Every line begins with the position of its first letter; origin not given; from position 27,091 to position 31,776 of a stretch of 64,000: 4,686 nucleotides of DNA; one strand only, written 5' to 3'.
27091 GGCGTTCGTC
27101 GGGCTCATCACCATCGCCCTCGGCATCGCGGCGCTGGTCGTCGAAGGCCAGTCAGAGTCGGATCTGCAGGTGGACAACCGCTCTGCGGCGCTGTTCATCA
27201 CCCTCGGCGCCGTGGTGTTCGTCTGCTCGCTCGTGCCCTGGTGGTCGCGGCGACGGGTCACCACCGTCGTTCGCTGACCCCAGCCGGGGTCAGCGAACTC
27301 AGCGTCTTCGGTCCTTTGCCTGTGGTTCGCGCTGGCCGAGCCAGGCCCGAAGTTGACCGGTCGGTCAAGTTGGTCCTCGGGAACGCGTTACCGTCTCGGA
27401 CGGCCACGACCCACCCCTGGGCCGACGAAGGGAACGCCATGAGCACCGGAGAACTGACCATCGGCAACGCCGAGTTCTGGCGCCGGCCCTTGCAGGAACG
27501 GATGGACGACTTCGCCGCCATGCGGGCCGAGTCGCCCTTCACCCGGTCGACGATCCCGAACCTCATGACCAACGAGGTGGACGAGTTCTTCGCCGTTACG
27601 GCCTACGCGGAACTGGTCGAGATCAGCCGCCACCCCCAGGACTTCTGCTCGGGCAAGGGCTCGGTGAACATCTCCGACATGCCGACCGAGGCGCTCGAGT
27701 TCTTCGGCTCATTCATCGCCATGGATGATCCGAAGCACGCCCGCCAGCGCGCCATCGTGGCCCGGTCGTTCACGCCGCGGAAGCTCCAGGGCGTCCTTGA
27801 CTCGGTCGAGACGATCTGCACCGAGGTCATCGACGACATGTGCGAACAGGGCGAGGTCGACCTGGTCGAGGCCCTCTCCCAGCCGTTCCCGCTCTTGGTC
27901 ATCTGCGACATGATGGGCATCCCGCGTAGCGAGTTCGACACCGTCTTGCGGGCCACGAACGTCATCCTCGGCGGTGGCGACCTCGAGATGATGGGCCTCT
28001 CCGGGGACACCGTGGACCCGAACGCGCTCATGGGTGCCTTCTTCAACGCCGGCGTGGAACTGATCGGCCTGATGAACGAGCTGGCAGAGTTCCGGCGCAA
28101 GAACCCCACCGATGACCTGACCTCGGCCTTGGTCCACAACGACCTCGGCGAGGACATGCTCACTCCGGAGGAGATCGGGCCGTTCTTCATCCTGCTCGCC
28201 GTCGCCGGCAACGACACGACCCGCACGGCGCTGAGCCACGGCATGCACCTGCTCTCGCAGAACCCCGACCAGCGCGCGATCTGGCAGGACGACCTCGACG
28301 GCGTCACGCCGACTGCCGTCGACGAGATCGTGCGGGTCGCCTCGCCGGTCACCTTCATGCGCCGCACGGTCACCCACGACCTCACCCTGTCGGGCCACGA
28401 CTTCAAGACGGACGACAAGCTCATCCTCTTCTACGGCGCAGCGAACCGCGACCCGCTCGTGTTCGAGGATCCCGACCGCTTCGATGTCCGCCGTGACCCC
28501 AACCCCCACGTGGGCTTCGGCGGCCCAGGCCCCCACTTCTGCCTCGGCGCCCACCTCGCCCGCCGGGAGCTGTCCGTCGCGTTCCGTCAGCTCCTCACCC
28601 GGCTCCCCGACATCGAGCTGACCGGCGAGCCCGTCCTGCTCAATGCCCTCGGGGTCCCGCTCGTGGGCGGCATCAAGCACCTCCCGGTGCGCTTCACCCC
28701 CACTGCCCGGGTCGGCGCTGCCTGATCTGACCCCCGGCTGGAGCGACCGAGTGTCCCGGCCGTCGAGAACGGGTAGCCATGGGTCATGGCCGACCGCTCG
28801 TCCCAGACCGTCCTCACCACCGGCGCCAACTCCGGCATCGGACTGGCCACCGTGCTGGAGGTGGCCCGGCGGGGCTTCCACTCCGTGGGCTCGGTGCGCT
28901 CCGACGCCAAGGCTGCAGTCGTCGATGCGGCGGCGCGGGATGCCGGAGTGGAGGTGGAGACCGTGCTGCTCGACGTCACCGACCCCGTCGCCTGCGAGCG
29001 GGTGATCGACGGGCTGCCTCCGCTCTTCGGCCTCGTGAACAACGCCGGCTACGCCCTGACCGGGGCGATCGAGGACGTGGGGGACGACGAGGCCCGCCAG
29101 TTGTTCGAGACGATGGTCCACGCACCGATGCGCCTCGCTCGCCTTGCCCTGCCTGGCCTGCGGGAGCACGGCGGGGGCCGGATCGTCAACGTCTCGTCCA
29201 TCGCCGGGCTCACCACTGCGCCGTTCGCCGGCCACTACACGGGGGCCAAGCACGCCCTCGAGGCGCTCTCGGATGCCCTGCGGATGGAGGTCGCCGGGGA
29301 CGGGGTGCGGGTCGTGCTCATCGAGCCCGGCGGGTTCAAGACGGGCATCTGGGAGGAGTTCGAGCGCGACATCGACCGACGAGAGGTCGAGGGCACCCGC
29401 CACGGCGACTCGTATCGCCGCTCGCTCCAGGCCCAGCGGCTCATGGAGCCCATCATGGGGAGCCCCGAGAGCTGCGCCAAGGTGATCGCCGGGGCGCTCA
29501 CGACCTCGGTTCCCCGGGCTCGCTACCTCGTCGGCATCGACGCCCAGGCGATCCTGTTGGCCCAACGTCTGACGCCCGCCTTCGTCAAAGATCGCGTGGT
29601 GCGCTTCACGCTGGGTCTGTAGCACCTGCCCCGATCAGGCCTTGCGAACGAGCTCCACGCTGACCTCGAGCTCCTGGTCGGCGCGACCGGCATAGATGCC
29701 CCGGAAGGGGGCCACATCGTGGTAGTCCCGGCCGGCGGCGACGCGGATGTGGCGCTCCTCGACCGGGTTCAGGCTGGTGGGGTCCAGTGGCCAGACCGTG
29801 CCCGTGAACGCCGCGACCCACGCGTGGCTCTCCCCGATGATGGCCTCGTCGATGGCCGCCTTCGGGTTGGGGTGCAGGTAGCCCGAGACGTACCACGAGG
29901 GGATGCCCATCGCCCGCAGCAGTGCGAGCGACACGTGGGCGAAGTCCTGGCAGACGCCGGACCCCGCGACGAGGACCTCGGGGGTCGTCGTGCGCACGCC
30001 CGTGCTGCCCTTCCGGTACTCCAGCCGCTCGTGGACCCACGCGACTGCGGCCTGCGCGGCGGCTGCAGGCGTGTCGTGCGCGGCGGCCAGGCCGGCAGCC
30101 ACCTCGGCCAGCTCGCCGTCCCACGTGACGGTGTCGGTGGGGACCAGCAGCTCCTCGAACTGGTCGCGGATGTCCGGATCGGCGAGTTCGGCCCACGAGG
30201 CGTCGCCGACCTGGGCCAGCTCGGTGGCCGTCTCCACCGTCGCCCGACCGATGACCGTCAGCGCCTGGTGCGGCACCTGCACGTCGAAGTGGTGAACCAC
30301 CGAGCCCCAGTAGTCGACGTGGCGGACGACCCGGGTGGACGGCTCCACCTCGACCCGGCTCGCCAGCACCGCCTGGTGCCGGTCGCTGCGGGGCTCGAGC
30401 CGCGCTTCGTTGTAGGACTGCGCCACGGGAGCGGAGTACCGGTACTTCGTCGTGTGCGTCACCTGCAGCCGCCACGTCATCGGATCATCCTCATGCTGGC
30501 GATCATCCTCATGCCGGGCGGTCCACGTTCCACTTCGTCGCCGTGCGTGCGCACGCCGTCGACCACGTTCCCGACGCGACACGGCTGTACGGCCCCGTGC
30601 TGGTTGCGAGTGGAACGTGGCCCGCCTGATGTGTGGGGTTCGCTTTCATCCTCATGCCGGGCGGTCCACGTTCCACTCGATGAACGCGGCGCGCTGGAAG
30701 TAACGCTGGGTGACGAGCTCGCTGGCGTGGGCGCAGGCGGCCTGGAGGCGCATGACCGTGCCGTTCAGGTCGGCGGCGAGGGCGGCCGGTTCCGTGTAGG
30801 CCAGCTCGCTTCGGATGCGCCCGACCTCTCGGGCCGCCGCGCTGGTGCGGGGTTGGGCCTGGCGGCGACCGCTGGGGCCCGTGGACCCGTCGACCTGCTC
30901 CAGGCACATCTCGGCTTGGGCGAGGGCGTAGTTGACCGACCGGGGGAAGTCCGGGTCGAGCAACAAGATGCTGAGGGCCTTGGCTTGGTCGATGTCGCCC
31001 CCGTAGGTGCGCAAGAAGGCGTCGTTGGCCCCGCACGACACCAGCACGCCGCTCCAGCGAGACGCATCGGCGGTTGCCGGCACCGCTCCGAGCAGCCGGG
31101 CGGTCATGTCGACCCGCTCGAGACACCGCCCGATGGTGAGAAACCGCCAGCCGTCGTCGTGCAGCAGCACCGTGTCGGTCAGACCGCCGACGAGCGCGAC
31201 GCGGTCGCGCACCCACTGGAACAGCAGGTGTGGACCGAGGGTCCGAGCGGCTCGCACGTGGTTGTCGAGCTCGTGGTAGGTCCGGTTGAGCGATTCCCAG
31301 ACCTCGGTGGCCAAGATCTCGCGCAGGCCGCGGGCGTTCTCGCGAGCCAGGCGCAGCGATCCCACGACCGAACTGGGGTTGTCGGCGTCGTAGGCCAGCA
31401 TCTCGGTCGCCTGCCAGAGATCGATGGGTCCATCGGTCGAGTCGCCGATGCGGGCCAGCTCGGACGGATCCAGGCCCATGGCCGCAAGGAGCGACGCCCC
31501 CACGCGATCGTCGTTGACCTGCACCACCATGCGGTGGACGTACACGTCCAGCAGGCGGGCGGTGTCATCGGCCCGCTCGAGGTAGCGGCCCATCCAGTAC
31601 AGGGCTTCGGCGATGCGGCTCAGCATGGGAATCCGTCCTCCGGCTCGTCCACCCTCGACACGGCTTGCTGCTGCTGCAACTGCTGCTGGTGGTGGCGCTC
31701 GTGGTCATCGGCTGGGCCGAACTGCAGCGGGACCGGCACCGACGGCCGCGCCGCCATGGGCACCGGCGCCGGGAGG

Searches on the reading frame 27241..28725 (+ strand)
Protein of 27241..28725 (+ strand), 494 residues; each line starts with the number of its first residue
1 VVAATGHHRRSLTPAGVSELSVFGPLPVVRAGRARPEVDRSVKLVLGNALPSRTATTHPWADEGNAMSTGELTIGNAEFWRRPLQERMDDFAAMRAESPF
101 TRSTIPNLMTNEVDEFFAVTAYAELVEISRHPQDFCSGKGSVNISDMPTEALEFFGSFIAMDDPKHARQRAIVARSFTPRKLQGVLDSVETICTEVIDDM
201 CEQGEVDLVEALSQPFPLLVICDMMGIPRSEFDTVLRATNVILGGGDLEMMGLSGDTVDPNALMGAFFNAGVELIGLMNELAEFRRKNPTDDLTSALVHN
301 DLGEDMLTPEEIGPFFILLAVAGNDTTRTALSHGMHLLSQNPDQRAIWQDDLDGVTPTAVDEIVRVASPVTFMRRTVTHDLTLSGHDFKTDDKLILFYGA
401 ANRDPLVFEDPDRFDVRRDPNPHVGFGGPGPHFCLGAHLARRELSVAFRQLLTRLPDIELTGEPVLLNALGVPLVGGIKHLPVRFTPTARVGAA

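Call 22: search_protein_families(library=ncbifam, proteins=[window:27241-28725:+], max_evalue=0.00001)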
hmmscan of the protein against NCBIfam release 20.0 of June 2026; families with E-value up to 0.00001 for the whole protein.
window:27241-28725:+ (494 aa): 8 families
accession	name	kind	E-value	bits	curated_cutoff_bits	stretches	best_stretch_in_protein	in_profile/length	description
NF045816.1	PentlenlactSyn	equivalog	5.2e-41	140.6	700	1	160-485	85-396/396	pentalenolactone synthase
TIGR04538.1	P450_cycloAA_1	subfamily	6.9e-37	127.2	500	1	161-462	72-373/395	cytochrome P450, cyclodipeptide synthase-associated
TIGR04515.1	P450_rel_GT_act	subfamily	2.5e-34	119.3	343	1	150-483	84-385/386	P450-derived glycosyltransferase activator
NF041802.1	P450_SolI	exception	4.1e-34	117.8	850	1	157-464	108-404/424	solanimycin biosynthesis cytochrome P450 SolI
NF041177.1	Cyp119_Thmprot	equivalog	5.4e-34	117.6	680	1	158-468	68-353/368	cytochrome P450 Cyp119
TIGR04458.1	CYP450_TxtE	equivalog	1.2e-30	106.5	500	1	160-470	86-390/403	4-nitrotryptophan synthase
NF050147.1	aminopyruv_ApyO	equivalog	7.7e-17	61.1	525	1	159-466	81-403/444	RiPP biosynthesis cytochrome P450 ApyO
NF045812.1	PentlenOxigase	equivalog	3.6e-06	26.1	800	0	282-455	210-409/444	pentalenene oxygenase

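Call 33: search_solved_structures(query=window:27241-28725:+, max_evalue=1e-30)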
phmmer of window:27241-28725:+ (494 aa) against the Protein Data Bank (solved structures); distinct sequences matched with E-value up to 1e-30: 215 (the best 60 are shown).
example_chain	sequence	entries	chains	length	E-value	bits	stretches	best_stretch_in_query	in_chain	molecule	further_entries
6t0f_A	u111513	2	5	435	1.4e-97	330.7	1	70-485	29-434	Methyl-branched lipid omega-hydroxylase | CYP124 in complex with inhibitor compound 5'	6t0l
2wm4_A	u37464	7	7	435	4.1e-97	329.1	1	70-485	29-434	PUTATIVE CYTOCHROME P450 124 | Methyl-branched lipid omega-hydroxylase | CYP124 in complex with inhibitor carbethoxyhexyl imidazole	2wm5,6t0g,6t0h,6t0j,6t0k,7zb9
8fjo_A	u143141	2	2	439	1.7e-95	323.7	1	70-485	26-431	Cytochrome P450 124A1, Cyp124A1 | Cytochrome P450 124A1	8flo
6cvc_A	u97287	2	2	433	2e-95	323.5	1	70-485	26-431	Cytochrome P450 124A1, Cyp124A1 | Cytochrome P450 124A1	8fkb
8gdi_A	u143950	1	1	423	2.3e-95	323.4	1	70-485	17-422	Cytochrome P450 124A1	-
8vxi_A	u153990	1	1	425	1.7e-89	304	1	89-492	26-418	CYP125MRCA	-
8vxg_A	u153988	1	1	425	1.6e-88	300.8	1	78-492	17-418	CYP125MRCA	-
6bld_A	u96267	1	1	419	7e-81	275.6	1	73-468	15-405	Cytochrome P450 268A2 Cyp268A2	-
5dqn_A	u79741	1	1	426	1.1e-70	241.9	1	89-490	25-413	Cytochrome P450 CYP125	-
4apy_A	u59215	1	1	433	1.5e-70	241.4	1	89-490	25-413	P450 HEME-THIOLATE PROTEIN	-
7r1i_A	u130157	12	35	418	1.6e-65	224.9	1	115-487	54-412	Steroid C26-monooxygenase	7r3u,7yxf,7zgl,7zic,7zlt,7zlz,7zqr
7qwn_A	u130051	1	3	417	1.7e-65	224.8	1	115-487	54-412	Steroid C26-monooxygenase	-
2xn8_A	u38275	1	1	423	1.8e-65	224.8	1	115-487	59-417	PUTATIVE CYTOCHROME P450 125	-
3ivy_A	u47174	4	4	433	1.8e-65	224.8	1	115-487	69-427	Cytochrome P450 CYP125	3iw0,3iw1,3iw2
2xc3_A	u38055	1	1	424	1.8e-65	224.8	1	115-487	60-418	PUTATIVE CYTOCHROME P450 125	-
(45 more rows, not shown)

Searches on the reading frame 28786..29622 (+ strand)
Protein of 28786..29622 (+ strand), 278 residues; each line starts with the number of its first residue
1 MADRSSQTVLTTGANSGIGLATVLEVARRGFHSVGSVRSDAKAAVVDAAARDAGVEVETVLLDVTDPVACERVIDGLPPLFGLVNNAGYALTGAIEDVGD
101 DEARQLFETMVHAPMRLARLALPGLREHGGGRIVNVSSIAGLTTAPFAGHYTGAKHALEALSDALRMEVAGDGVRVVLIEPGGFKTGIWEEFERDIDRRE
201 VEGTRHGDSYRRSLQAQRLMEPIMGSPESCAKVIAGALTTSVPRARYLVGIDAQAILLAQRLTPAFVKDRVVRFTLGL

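Call 22: search_protein_families(library=ncbifam, proteins=[window:28786-29622:+], max_evalue=0.00001)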
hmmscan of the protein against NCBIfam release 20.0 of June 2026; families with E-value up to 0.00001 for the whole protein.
window:28786-29622:+ (278 aa): 196 families (the best 25 are shown)
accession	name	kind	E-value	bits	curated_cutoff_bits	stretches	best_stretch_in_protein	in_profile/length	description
NF004826.0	PRK06182.1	subfamily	1.1e-53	182.3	305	1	5-273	3-270/274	oxidoreductase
NF005372.1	PRK06914.1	subfamily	1.9e-50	171.6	320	1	7-272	3-273/279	SDR family oxidoreductase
NF004823.0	PRK06179.1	subfamily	1.4e-49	168.9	310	1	5-278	4-269/271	oxidoreductase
NF004824.0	PRK06180.1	subfamily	3.4e-44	151.1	298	1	5-258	3-255/279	oxidoreductase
NF004649.0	PRK05993.1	equivalog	1.3e-42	146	387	1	6-273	4-274/277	SDR family oxidoreductase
NF005950.0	PRK08017.1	equivalog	3e-42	144.7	326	1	7-273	3-255/256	SDR family oxidoreductase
NF006114.0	PRK08263.1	subfamily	1.3e-40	139.4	290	1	7-258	4-251/280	short chain dehydrogenase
NF006776.0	PRK09291.1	equivalog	6e-40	137.5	265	1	6-190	2-184/257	SDR family oxidoreductase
NF049977.1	KDhSphingRedKdsR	equivalog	1.4e-37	129.6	400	1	6-274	3-261/267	3-ketodihydrosphingosine reductase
NF004284.0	PRK05693.1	equivalog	1.8e-35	122.8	326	1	7-277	2-269/274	SDR family oxidoreductase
NF005065.0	PRK06482.1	equivalog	1.1e-33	116.8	291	1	6-256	2-250/276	SDR family oxidoreductase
TIGR01963.1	PHB_DH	subfamily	3.3e-33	115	307.05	1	7-188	2-187/255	3-hydroxybutyrate dehydrogenase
NF005672.0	PRK07454.1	equivalog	3.8e-33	114.7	234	1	4-200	4-206/241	SDR family oxidoreductase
NF004825.0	PRK06181.1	equivalog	1.1e-32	113.4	215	1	5-190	5-194/268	SDR family oxidoreductase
NF006123.0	PRK08267.1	equivalog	2.9e-31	108.6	261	1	7-273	3-254/261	SDR family oxidoreductase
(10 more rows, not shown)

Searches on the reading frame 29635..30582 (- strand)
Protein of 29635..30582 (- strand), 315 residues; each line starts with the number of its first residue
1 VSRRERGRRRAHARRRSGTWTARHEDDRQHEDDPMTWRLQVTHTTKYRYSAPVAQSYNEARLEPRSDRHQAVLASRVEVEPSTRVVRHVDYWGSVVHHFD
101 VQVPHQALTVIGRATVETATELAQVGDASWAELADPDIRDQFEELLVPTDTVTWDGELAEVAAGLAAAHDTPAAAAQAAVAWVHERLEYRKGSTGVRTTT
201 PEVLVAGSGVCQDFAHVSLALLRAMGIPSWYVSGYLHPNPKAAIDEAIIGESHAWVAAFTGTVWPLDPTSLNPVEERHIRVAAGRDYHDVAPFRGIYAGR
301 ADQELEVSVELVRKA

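Call 22: search_protein_families(library=ncbifam, proteins=[window:29635-30582:-], max_evalue=0.00001)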
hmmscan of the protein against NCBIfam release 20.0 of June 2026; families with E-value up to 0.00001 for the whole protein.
window:29635-30582:- (315 aa): 0 families

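Call 77: search_protein_families(library=pfam, max_evalue=0.00001, proteins=[window:29635-30582:-])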
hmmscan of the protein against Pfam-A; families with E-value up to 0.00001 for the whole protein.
window:29635-30582:- (315 aa): 2 families
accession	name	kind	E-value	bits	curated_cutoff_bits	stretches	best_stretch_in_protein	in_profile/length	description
PF08379.15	Bact_transglu_N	-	2.5e-22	79.8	27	1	39-117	1-80/80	Bacterial transglutaminase-like N-terminal region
PF01841.26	Transglut_core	-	3.5e-18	66.3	23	1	161-264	3-103/108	Transglutaminase-like superfamily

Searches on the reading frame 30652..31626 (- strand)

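Call 22: search_protein_families(library=ncbifam, proteins=[window:30652-31626:-], max_evalue=0.00001)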
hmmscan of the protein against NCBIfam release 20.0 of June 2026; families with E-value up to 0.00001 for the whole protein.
window:30652-31626:- (324 aa): 0 families

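Call 77: search_protein_families(library=pfam, max_evalue=0.00001, proteins=[window:30652-31626:-])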
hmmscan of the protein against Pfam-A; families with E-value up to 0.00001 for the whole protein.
window:30652-31626:- (324 aa): 1 family
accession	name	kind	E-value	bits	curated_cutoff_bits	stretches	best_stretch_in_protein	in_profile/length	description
PF04168.17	Alpha-E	-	2.1e-80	271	20.8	1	1-310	1-294/294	A predicted alpha-helical domain with a conserved ER motif.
